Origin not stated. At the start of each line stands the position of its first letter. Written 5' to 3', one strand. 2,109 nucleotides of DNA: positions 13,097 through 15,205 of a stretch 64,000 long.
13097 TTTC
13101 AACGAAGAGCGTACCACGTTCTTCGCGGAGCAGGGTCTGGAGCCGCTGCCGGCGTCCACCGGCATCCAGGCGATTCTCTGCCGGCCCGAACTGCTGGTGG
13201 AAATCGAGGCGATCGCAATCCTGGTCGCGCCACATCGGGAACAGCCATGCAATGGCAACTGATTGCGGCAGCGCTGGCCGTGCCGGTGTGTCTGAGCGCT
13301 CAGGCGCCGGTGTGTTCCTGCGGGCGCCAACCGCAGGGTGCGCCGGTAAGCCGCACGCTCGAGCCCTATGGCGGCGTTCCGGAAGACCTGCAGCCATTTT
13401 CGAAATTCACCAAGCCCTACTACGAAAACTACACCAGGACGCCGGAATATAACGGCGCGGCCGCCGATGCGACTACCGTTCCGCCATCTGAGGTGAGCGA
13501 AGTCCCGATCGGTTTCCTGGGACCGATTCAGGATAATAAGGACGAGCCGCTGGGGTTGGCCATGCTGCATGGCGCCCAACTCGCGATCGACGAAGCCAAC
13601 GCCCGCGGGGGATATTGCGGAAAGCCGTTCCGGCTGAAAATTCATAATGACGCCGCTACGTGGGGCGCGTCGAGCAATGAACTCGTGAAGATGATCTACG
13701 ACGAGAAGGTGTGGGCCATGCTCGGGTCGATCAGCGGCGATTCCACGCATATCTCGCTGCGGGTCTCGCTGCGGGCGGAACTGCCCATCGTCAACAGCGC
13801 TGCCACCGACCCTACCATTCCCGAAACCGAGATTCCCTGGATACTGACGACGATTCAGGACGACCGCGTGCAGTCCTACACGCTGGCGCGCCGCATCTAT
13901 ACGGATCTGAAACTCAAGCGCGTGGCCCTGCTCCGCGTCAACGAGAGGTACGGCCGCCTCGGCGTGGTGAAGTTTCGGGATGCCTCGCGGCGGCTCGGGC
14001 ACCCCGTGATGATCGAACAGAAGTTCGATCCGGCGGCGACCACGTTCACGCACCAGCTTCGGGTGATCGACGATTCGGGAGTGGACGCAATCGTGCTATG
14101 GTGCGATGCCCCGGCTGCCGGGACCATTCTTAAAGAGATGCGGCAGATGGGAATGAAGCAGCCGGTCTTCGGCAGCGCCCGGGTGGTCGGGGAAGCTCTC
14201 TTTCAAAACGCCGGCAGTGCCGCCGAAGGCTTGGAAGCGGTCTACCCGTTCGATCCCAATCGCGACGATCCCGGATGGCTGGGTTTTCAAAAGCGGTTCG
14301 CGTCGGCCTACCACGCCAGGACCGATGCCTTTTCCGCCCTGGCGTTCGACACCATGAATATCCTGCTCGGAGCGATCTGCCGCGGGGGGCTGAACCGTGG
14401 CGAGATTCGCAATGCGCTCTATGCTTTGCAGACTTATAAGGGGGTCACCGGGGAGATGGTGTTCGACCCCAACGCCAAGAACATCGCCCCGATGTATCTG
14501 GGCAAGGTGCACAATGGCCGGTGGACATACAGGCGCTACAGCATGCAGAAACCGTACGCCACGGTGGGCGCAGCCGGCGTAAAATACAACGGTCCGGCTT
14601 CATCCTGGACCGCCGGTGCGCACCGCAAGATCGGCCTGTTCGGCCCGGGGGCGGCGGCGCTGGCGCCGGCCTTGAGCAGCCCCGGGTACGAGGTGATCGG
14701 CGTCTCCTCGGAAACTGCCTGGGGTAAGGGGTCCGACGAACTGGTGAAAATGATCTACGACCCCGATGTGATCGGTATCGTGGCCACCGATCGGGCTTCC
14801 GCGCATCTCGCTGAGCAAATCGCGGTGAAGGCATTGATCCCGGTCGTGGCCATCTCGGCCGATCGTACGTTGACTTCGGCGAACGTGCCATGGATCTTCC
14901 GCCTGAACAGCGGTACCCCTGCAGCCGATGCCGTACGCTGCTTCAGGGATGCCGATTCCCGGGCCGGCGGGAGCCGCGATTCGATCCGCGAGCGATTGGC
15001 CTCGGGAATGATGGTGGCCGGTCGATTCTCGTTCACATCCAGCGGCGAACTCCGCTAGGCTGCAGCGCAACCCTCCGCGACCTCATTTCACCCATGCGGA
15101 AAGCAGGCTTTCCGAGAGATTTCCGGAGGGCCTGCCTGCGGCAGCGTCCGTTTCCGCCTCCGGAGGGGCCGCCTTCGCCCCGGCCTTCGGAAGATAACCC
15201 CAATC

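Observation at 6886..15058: Six-gene translationally coupled operon of secreted propellers, c-haem proteins, RidA and an amino-acid-type binding protein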

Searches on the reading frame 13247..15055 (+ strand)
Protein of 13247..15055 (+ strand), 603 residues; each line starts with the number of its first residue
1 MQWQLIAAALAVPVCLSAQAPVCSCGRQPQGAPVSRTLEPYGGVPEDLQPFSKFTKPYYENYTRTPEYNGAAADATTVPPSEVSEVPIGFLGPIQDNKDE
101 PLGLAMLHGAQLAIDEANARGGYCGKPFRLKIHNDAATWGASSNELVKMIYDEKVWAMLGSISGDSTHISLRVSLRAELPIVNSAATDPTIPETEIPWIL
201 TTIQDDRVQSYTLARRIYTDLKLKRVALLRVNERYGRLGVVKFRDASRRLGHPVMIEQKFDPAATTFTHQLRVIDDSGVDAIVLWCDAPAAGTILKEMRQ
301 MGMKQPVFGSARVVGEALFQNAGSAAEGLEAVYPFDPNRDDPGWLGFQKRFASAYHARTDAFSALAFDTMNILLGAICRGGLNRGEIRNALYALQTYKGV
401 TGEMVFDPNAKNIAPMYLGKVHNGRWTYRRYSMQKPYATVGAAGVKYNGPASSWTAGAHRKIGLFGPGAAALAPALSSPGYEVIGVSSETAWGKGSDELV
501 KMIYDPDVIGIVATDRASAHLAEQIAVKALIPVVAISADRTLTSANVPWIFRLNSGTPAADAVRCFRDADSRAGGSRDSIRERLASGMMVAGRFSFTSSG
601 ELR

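Call 5: search_protein_families(library=pfam, proteins=[window:13247-15055:+], max_evalue=0.01)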
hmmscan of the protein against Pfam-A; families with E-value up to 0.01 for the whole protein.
window:13247-15055:+ (603 aa): 4 families
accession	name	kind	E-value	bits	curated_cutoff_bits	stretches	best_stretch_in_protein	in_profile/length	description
PF13458.12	Peripla_BP_6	-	6.1e-42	144.9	31.7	1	86-424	2-342/343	Periplasmic binding protein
PF01094.35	ANF_receptor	-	7.7e-20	71.7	25.4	1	108-305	4-204/353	Receptor family ligand binding region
PF13433.12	Peripla_BP_5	-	0.00051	19.7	27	1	105-163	19-77/363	Periplasmic binding protein domain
PF03709.21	OKR_DC_1_N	-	0.0062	17.2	29.3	0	471-547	8-80/111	Orn/Lys/Arg decarboxylase, N-terminal domain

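Call 6: search_protein_families(library=ncbifam, proteins=[window:13247-15055:+], max_evalue=0.01)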
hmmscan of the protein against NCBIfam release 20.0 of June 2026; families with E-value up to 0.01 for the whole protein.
window:13247-15055:+ (603 aa): 3 families
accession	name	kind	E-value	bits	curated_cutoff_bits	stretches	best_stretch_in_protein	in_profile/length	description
NF011933.0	PRK15404.1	subfamily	2.3e-18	66.4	477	1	103-408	43-346/370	high-affinity branched-chain amino acid ABC transporter substrate-binding protein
TIGR03407.1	urea_ABC_UrtA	exception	0.0019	17.2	492.75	1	109-166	23-80/361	urea ABC transporter substrate-binding protein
NF040724.1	GpgS_Meth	equivalog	0.0038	16.1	700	1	200-304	8-115/402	glucosyl-3-phosphoglycerate synthase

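Call 58: search_solved_structures(query=window:13247-15055:+, max_evalue=0.001, show_alignments=1)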
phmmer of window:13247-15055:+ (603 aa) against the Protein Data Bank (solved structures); distinct sequences matched with E-value up to 0.001: 24.
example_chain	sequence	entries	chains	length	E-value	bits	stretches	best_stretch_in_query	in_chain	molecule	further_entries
4gnr_A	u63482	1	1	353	9.7e-27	97.2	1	101-425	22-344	ABC transporter substrate-binding protein-branched chain amino acid transport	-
3hut_A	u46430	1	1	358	3.8e-21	78.7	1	102-413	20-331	putative branched-chain amino acid ABC transporter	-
3td9_A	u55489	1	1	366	6.6e-13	51.5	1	125-426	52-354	Branched chain amino acid ABC transporter, periplasmic amino acid-binding protein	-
4obb_A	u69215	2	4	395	4.1e-12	48.9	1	75-375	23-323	Amino acid/amide ABC transporter substrate-binding protein, HAAT family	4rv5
4nqr_A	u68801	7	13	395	4.2e-12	48.8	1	75-375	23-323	Amino acid/amide ABC transporter substrate-binding protein, HAAT family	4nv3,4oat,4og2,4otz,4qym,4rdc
2lbp_A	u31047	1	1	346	4.9e-11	45.3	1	102-340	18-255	LEUCINE-BINDING PROTEIN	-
1usg_A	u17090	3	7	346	8e-11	44.6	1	106-340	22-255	LEUCINE-SPECIFIC BINDING PROTEIN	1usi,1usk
2liv_A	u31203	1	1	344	8.5e-11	44.5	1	107-335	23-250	LEUCINE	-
1z15_A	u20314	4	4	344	1.1e-10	44.1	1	107-335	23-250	Leu/Ile/Val-binding protein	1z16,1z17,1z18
8z0g_A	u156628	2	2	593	2e-10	43.3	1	106-336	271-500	Leu/Ile/Val-binding protein,Leu/Ile/Val-binding protein,mNeonGreen | NeIle,Leu/Ile/Val-binding protein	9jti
4mlc_A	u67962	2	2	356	8.8e-10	41.2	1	106-428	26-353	Extracellular ligand-binding receptor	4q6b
3ipc_A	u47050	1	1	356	6.7e-09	38.3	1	100-428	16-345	ABC transporter, substrate binding protein (Amino acid)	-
3ip5_A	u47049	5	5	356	9.3e-09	37.8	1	100-428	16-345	ABC transporter, substrate binding protein (Amino acid)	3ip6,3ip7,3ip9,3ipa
3lkb_A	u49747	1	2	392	1.9e-08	36.8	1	194-401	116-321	Probable branched-chain amino acid ABC transporter, amino acid binding protein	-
4n0q_A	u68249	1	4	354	1.9e-06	30.2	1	85-383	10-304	Leu/Ile/Val-binding protein homolog 3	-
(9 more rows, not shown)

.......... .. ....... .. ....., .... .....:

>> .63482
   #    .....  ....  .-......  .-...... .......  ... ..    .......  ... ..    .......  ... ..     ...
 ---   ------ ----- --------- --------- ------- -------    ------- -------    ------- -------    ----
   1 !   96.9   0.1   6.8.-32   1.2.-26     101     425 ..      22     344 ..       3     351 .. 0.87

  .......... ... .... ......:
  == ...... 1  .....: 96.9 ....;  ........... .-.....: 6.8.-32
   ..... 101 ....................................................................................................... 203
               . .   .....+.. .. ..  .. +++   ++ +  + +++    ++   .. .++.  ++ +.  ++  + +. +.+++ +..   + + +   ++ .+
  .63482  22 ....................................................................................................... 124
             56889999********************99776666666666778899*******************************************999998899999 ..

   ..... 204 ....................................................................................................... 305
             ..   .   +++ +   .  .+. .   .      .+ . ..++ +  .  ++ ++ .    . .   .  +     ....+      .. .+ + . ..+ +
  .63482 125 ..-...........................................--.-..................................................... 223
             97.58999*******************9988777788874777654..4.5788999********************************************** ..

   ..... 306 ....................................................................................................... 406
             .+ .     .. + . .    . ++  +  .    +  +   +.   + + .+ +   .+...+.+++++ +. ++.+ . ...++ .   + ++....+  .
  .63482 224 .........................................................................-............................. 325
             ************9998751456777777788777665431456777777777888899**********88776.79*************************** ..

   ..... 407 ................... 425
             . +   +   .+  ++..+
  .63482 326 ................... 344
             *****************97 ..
